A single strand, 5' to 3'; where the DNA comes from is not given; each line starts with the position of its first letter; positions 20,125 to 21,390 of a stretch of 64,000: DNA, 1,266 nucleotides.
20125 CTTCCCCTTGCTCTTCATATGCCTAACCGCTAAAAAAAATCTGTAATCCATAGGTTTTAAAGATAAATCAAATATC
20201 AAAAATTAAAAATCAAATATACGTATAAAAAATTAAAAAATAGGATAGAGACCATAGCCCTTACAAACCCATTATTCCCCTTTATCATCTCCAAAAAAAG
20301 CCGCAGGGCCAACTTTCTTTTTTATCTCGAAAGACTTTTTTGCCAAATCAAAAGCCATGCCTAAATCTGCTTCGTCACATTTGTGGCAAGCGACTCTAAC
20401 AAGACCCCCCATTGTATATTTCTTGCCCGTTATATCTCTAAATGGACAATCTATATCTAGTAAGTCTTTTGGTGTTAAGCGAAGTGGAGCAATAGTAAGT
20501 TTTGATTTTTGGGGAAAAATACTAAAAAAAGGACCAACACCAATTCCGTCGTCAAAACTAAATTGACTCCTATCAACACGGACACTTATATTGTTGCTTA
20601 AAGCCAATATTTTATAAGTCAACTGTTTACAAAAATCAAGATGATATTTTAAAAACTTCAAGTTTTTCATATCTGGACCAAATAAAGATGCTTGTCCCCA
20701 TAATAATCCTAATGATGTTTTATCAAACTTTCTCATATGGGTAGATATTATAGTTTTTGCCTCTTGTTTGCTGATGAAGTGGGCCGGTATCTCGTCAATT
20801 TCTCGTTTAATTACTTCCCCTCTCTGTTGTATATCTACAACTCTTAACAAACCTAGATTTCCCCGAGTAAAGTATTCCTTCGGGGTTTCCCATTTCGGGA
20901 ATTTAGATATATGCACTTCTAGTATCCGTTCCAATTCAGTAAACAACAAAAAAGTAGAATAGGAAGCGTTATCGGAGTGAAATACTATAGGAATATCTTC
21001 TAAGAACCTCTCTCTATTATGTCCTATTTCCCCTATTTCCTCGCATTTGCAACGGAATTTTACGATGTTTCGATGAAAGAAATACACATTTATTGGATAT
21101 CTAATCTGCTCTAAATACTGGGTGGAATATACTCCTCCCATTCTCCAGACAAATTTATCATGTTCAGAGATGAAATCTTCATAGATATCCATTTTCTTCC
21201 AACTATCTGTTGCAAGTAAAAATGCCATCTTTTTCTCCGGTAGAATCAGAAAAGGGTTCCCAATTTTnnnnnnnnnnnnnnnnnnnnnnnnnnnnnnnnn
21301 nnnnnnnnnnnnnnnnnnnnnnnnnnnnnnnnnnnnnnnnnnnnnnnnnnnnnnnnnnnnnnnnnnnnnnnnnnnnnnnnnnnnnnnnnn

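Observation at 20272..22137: Stand-alone nuclease-EVE fusion protein: candidate modification-dependent (type IV-like) restriction/defence enzyme with a large unknown C-terminal domain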

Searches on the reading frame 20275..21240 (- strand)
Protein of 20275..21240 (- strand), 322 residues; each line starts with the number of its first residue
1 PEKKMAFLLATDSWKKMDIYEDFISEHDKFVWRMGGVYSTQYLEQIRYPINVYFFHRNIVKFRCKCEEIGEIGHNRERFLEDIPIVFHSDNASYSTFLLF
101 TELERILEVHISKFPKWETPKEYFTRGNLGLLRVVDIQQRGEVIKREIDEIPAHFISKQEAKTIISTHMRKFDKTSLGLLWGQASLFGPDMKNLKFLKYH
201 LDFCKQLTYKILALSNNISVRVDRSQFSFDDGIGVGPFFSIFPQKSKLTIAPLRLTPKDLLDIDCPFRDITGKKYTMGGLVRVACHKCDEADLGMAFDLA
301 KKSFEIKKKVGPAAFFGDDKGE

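Call 11: search_protein_families(library=pfam, proteins=[window:20275-21240:-], max_evalue=10)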
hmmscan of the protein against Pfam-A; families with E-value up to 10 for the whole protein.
window:20275-21240:- (322 aa): 0 families

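Call 12: find_homologous_proteins(query=window:20275-21240:-, max_evalue=0.01)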
Query window:20275-21240:- (322 aa): 5 proteins with E <= 0.01 among 1217 candidates.
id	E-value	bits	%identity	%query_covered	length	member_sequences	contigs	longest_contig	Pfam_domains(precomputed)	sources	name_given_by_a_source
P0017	1.4e-63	233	100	33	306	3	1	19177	PF01878.25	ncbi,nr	ncbi:MAG: EVE domain-containing protein, partial [Candidatus Omnitrophica bacterium]|nr:EVE domain-c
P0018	3.7e-53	199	58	52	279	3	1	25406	-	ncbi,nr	ncbi:MAG TPA: hypothetical protein PLH56_01785, partial [Candidatus Omnitrophota bacterium]|nr:hypot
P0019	5.9e-52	195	62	46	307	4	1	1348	PF01939.22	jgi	jgi:hypothetical protein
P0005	2.7e-50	189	57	46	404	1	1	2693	PF01844.30,PF26348.1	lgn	-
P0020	7.9e-37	145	53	41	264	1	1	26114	PF01844.30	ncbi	-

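Call 18: find_homologous_proteins(query=A2, max_evalue=0.01)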
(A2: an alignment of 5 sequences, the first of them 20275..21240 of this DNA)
Query A2 (5 sequences) (322 aa, profile of the alignment): 9 proteins with E <= 0.01 among 3384 candidates.
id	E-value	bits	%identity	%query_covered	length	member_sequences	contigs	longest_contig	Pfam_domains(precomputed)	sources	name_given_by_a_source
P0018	6.1e-87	310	58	52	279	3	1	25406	-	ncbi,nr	ncbi:MAG TPA: hypothetical protein PLH56_01785, partial [Candidatus Omnitrophota bacterium]|nr:hypot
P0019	2.4e-82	295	62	46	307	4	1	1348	PF01939.22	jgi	jgi:hypothetical protein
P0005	4.4e-74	267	57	46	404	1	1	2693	PF01844.30,PF26348.1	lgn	-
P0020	2.6e-70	255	53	41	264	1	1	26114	PF01844.30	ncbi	-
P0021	1.9e-65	239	64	47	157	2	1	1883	-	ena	-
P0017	2.9e-50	189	100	33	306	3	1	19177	PF01878.25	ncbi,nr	ncbi:MAG: EVE domain-containing protein, partial [Candidatus Omnitrophica bacterium]|nr:EVE domain-c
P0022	3.1e-44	169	100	28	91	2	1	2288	-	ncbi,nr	ncbi:MAG: hypothetical protein KJ648_00190, partial [Candidatus Omnitrophica bacterium]|nr:hypotheti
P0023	1.0e-38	151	46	42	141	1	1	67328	-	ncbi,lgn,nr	ncbi:hypothetical protein JXA63_00835 [Candidatus Woesebacteria bacterium]|nr:hypothetical protein [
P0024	8.6e-31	125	44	48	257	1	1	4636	PF10544.16,PF13455.13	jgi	jgi:hypothetical protein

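Call 25: find_encoding_contigs(protein=P0020, flank=8000, max_places=3)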
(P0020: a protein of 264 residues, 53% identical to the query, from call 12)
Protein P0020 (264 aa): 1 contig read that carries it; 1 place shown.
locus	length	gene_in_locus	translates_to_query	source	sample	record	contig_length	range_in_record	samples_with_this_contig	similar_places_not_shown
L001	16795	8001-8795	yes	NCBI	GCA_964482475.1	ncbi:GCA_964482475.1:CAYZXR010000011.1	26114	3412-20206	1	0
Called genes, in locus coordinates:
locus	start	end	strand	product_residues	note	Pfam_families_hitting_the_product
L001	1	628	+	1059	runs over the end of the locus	PF04313:HSDR_N, PF04851:ResIII, PF18766:SWI2_SNF2, PF22679:T1R_D3-like, PF11867:T1RH-like_C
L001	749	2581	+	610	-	PF01351:RNase_HII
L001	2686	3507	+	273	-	PF17419:MauJ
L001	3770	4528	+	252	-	PF14020:DUF4236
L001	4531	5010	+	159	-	-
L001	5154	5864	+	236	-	PF06271:RDD (weak)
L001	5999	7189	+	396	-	PF14281:PDDEXK_4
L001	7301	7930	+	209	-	-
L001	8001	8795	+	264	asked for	PF01844:HNH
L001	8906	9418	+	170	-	-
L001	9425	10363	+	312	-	PF08279:HTH_11, PF13280:WYL, PF25583:WCX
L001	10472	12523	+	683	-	PF12969:DUF3857, PF01841:Transglut_core (weak)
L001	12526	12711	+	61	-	-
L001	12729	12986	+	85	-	-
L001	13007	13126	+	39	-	-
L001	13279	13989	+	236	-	-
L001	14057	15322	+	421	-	PF02195:ParB_N, PF01555:N6_N4_Mtase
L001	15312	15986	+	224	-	-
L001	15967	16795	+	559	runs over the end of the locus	PF17289:Terminase_6C, PF22530:Terminase-T7_RNaseH-like (weak)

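Call 41: search_protein_representatives(alignment_id=A2)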
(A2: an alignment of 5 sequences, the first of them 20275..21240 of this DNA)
Query: 5 sequences, 296 profile positions. Proteins with E-value up to 0.001 (for the whole library): 42; up to 1e-10: 38; up to 1e-30: 16. The best 42 are listed.
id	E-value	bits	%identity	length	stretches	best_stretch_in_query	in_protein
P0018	1.9e-87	309.6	-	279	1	127-296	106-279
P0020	8.2e-71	255.1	-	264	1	3-135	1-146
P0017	9.2e-51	189.2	-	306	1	2-102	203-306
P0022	9.9e-45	169.4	-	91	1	206-296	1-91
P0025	3.4e-42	161.1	-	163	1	138-295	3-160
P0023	3.3e-39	151.3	-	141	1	3-134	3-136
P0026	2.5e-38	148.4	-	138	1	3-135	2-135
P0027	1.2e-36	142.9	-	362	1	2-135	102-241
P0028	5.1e-36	140.8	-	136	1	3-134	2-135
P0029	1.1e-34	136.4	-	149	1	5-135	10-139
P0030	6.3e-34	134.0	-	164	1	4-123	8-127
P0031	8.9e-34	133.5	-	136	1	3-134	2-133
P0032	7.1e-33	130.5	-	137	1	3-134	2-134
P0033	2.0e-32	129.0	-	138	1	4-134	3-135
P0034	2.2e-32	128.9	-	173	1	4-134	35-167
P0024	2.7e-31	125.3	-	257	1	116-283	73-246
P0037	2.7e-27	112.2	-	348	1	3-137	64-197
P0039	1.5e-25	106.5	-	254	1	144-291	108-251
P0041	1.2e-23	100.2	-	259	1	115-277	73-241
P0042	1.6e-23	99.8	-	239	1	2-133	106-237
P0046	6.2e-22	94.6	-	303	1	165-282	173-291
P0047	5.0e-19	85.1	-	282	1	164-286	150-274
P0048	1.7e-18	83.3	-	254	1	98-291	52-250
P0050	5.9e-17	78.2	-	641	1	144-279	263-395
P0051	1.2e-16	77.2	-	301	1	141-282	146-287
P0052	1.9e-16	76.5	-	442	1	169-281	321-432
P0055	6.2e-14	68.3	-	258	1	4-120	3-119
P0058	4.3e-08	49.1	-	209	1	3-121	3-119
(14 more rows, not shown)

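Call 43: search_protein_families(library=pfam, proteins=[P0027, P0037, P0042, P0055, P0058, P0034], max_evalue=0.01)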
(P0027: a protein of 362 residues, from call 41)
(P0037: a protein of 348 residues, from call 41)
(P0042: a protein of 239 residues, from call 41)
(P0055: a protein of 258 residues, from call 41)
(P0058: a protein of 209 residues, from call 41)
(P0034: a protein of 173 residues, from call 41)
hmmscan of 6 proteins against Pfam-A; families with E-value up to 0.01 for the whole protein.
P0027 (362 aa): 2 families
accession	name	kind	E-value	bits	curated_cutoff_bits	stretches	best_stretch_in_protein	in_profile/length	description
PF01844.29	HNH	-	1.8e-07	31.6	21.4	1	293-347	1-46/47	HNH endonuclease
PF20281.3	CTD5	-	0.0027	17.7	25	1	282-346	137-199/207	C-terminal domain 5 of the ABC-three component (ABC-3C) systems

P0037 (348 aa): 2 families
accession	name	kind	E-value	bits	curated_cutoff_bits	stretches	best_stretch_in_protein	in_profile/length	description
PF13391.12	HNH_2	-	3e-07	30.6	21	1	267-310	9-59/66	HNH endonuclease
PF01844.29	HNH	-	7.1e-06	26.5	21.4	1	272-310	12-45/47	HNH endonuclease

P0042 (239 aa): 0 families

P0055 (258 aa): 3 families
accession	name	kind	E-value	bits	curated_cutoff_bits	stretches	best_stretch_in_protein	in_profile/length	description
PF01844.29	HNH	-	3.8e-09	37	21.4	1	189-243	1-46/47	HNH endonuclease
PF13391.12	HNH_2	-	0.0013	18.9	21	1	189-243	1-60/66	HNH endonuclease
PF04991.19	LicD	-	0.0023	18.5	22.6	1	163-238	147-218/227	LicD family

P0058 (209 aa): 0 families

P0034 (173 aa): 0 families

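Call 44: search_protein_families(library=pfam, proteins=[P0039, P0041, P0046, P0047, P0048, P0050, P0051, P0052, P0019], max_evalue=0.01)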
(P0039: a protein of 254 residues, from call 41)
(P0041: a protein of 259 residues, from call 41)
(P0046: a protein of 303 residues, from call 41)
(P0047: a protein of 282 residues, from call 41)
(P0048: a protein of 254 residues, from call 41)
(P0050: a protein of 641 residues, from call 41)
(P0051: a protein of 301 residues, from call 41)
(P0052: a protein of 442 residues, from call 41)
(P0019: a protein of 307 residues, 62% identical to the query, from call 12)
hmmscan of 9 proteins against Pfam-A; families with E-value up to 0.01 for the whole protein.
P0039 (254 aa): 3 families
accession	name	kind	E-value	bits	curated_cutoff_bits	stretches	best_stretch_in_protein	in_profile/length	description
PF10544.15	T5orf172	-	3.4e-17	63.2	20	1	4-90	2-98/101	T5orf172 domain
PF13455.12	MUG113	-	9.6e-15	55.4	22.3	1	18-90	1-71/73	Meiotically up-regulated gene 113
PF18899.5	DUF5655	-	0.0097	16.4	24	0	133-217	10-88/109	Domain of unknown function (DUF5655)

P0041 (259 aa): 2 families
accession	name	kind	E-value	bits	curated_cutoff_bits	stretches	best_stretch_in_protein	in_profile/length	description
PF10544.15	T5orf172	-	1.1e-15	58.4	20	1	4-92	1-99/101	T5orf172 domain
PF13455.12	MUG113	-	3.1e-12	47.3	22.3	1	19-92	1-72/73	Meiotically up-regulated gene 113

P0046 (303 aa): 1 family
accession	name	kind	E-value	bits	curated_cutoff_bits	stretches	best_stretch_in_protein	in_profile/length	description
PF01939.22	NucS_C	-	3.3e-09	37.2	24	1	3-107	2-107/124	Endonuclease NucS C-terminal domain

P0047 (282 aa): 2 families
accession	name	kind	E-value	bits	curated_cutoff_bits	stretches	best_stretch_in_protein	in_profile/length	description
PF10544.15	T5orf172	-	3.6e-13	50.3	20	1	10-97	1-99/101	T5orf172 domain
PF13455.12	MUG113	-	1.1e-10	42.3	22.3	1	24-97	1-72/73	Meiotically up-regulated gene 113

P0048 (254 aa): 3 families
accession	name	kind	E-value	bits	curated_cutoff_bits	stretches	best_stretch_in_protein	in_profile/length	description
PF10544.15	T5orf172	-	8e-18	65.3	20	1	3-89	1-99/101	T5orf172 domain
PF13455.12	MUG113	-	7.1e-15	55.8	22.3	1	18-87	1-70/73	Meiotically up-regulated gene 113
PF18899.5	DUF5655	-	5.5e-06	26.8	24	1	138-238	13-107/109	Domain of unknown function (DUF5655)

P0050 (641 aa): 3 families
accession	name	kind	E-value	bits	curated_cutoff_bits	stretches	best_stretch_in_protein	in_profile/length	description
PF10544.15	T5orf172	-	2.3e-14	54.2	20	1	137-225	1-100/101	T5orf172 domain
PF13455.12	MUG113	-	3.7e-10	40.7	22.3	1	151-224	1-72/73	Meiotically up-regulated gene 113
PF18899.5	DUF5655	-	0.0039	17.7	24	0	294-372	17-88/109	Domain of unknown function (DUF5655)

P0051 (301 aa): 0 families

P0052 (442 aa): 3 families
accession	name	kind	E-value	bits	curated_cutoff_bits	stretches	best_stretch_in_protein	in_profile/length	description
PF14267.11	DUF4357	-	6.9e-17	61.6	38.4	1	227-280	1-54/54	Domain of unknown function (DUF4357)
PF18899.5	DUF5655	-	0.00021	21.8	24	1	328-419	14-99/109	Domain of unknown function (DUF5655)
PF01541.30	GIY-YIG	-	0.0018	18.9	22.6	1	53-109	3-62/78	GIY-YIG catalytic domain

P0019 (307 aa): 1 family
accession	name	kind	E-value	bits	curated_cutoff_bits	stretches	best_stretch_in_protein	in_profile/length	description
PF01939.22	NucS_C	-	4.9e-07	30.2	24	1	3-105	2-105/124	Endonuclease NucS C-terminal domain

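Call 76: find_encoding_contigs(protein=P0023, flank=6000, max_places=3)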
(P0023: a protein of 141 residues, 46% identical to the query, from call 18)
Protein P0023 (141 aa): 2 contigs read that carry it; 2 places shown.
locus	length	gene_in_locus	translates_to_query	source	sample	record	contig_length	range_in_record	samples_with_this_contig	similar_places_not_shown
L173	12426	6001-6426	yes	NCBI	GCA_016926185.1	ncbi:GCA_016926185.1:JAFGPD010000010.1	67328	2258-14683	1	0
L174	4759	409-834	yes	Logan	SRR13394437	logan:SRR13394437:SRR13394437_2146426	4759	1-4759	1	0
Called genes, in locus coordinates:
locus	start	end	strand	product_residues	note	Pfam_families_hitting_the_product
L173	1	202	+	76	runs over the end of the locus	-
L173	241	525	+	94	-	-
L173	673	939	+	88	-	PF13412:HTH_24 (weak)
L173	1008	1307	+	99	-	-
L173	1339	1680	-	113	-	PF04471:Mrr_cat, PF22722:NA-iREase1, PF13156:Mrr_cat_2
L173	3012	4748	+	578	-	PF03235:GmrSD_N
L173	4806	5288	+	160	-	-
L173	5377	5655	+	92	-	-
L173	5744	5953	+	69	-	-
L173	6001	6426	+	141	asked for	-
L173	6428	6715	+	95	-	-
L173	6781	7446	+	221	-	-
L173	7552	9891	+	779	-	PF00092:VWA, PF13519:VWA_2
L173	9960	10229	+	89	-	-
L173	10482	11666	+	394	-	PF04851:ResIII (weak), PF00270:DEAD, PF00271:Helicase_C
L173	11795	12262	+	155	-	PF23477:zf_Tbcl_2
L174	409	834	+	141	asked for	-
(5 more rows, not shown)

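Call 77: find_encoding_contigs(protein=P0018, flank=6000, max_places=3)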
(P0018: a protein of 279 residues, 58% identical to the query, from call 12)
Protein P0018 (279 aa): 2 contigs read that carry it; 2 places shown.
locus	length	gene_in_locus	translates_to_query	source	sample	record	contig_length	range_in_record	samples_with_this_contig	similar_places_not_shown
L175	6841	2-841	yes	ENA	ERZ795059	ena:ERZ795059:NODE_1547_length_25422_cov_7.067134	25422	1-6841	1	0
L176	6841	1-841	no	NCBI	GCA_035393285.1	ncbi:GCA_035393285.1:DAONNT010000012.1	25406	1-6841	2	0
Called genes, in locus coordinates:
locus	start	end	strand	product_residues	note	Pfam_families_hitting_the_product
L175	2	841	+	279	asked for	?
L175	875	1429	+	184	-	PF25084:LbH_EIF2B (weak), PF25087:GMPPB_C (faint), PF00132:Hexapep (weak), PF14602:Hexapep_2 (weak)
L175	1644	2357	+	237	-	PF00535:Glycos_transf_2, PF13641:Glyco_tranf_2_3 (faint)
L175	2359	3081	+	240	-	PF08032:SpoU_sub_bind, PF00588:SpoU_methylase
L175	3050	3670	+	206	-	PF12917:YfbR-like, PF13023:HD_3, PF01966:HD (faint)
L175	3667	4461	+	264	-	PF01435:Peptidase_M48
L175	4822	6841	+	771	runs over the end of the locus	PF00989:PAS, PF13426:PAS_9, PF00989:PAS, PF13426:PAS_9, PF00989:PAS, PF13426:PAS_9, PF00512:HisKA, PF02518:HATPase_c, +7 more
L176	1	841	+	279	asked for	?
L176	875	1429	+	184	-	PF25084:LbH_EIF2B (weak), PF25087:GMPPB_C (faint), PF00132:Hexapep (weak), PF14602:Hexapep_2 (weak)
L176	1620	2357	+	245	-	PF00535:Glycos_transf_2, PF13641:Glyco_tranf_2_3 (weak)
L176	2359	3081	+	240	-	PF08032:SpoU_sub_bind, PF00588:SpoU_methylase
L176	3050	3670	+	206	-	PF12917:YfbR-like, PF13023:HD_3, PF01966:HD (faint)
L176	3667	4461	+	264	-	PF01435:Peptidase_M48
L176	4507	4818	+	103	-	-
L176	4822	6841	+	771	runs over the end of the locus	PF00989:PAS, PF13426:PAS_9, PF00989:PAS, PF13426:PAS_9, PF00989:PAS, PF13426:PAS_9, PF00512:HisKA, PF02518:HATPase_c, +7 more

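Call 86: search_protein_families(library=padloc, proteins=[P0020, P0024, P0048, P0023, P0021], max_evalue=0.01)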
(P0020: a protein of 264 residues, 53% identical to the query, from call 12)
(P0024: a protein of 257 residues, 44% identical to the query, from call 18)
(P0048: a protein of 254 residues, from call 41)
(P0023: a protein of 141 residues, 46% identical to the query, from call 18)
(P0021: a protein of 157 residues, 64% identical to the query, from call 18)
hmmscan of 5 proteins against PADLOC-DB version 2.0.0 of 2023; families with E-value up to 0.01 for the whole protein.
P0020 (264 aa): 1 family
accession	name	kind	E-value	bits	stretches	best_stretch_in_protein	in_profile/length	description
PDLC03656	mREase_IV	-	2.5e-06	25.4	1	174-247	189-258/277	Type IV methyl-directed restriction enzyme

P0024 (257 aa): 5 families
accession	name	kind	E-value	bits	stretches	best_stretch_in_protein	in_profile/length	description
PDLC05041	PDC-S57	-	5.4e-25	86.2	1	2-99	5-100/212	-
PDLC03977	PD-Lambda-1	-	5.6e-20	69.7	1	2-103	355-461/496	-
PDLC03976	PD-Lambda-1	-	2.2e-19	67.7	1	2-104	356-463/491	-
PDLC05043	PDC-S57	-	2.6e-09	35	1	2-101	4-111/221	-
PDLC05042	PDC-S57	-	2.2e-08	32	1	3-89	8-96/245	-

P0048 (254 aa): 8 families
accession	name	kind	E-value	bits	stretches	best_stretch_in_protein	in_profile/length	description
PDLC05041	PDC-S57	-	5.3e-24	83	1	2-95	5-98/212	-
PDLC03977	PD-Lambda-1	-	1.4e-13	48.6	1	2-91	355-450/496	-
PDLC03976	PD-Lambda-1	-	3.1e-13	47.4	1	2-91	356-451/491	-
PDLC05043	PDC-S57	-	3.7e-12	44.3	1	2-79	4-91/221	-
PDLC05042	PDC-S57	-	3.3e-07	28.2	1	3-81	8-90/245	-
PDLC04946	PDC-S18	-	5.5e-06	23.6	1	139-244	222-327/365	-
PDLC04945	PDC-S18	-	6.7e-06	23.6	1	138-237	203-301/302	-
PDLC05040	PDC-S57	-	5.6e-05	21.1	1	2-93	3-95/229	-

P0023 (141 aa): 0 families

P0021 (157 aa): 0 families

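Call 91: search_protein_families(library=pfam, proteins=[L173:6428-6712:+, L173:6781-7443:+, L173:4806-5285:+, L173:5377-5652:+, L173:5744-5950:+, L001:7301-7927:+, L001:8906-9415:+], max_evalue=1)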
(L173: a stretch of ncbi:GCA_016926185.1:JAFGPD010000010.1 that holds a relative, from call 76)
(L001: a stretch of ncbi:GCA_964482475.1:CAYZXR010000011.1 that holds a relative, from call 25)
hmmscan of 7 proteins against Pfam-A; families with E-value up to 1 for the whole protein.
L173:6428-6712:+ (95 aa): 0 families

L173:6781-7443:+ (221 aa): 0 families

L173:4806-5285:+ (160 aa): 1 family
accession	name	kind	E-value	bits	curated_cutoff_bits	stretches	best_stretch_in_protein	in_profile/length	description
PF01966.28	HD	-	7e-05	23.5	22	1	25-107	3-90/116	HD domain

L173:5377-5652:+ (92 aa): 16 families
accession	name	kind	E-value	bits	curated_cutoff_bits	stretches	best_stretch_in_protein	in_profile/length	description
PF05531.17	NPV_P10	-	0.00047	21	29.8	1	21-71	8-57/75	Nucleopolyhedrovirus P10 protein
PF05597.16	Phasin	-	0.00065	20.2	28.8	1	5-89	34-121/126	Poly(hydroxyalcanoate) granule associated protein (phasin)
PF04803.17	Cor1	-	0.0009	20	32.1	1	7-61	74-128/132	Cor1/Xlr/Xmr conserved region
PF01442.23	Apolipoprotein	-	0.011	15.9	90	1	9-76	73-128/190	Apolipoprotein A1/A4/E domain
PF04210.18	MtrG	-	0.017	15.5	27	0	72-89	9-26/64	Tetrahydromethanopterin S-methyltransferase, subunit G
PF06103.16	DUF948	-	0.019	15.6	37.2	1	22-89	20-84/89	Bacterial protein of unknown function (DUF948)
PF04380.18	BMFP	-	0.022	15.6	37.2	0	1-38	7-44/77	Membrane fusogenic activity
PF07889.17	DUF1664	-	0.026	15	34.6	1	5-88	36-123/124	Protein of unknown function (DUF1664)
PF10046.14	BLOC1_2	-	0.028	15.2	33.4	1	6-89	5-81/96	Biogenesis of lysosome-related organelles complex-1 subunit 2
PF23991.1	DUF7310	-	0.032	15.2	40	1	59-89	16-46/83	Coiled-coil region of unknown function (DUF7310)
PF16526.10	CLZ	-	0.05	14.4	26.7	0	41-88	26-71/71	C-terminal leucine zipper domain of cyclic nucleotide-gated channels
PF15456.11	Uds1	-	0.13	12.9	28.8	1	18-89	18-98/123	Up-regulated During Septation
PF06825.17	HSBP1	-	0.15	12.4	28.6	0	17-43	20-42/51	Heat shock factor binding protein 1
PF24850.1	CC_BshC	-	0.19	12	27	1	4-53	53-102/159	Bacillithiol biosynthesis BshC, C-terminal coiled-coil domain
PF16326.10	ABC_tran_CTD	-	0.25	12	32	0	74-88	9-23/69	ABC transporter C-terminal domain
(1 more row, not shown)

L173:5744-5950:+ (69 aa): 4 families
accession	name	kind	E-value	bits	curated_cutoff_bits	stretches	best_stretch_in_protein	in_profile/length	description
PF07889.17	DUF1664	-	0.02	15.4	34.6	1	14-67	64-117/124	Protein of unknown function (DUF1664)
PF13334.11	DUF4094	-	0.049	14.5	24.5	1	19-68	38-85/90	Domain of unknown function (DUF4094)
PF19111.5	DUF5798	-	0.12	13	27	1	29-68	14-53/89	Family of unknown function (DUF5798)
PF23991.1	DUF7310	-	0.35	11.8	40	0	40-67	26-53/83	Coiled-coil region of unknown function (DUF7310)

L001:7301-7927:+ (209 aa): 0 families

L001:8906-9415:+ (170 aa): 1 family
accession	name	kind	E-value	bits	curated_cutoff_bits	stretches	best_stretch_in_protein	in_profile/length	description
PF23618.1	T4_gp9_10_C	-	0.17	12.7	25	1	43-73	59-89/110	Bacteriophage T4 gp9/10-like protein, C-terminal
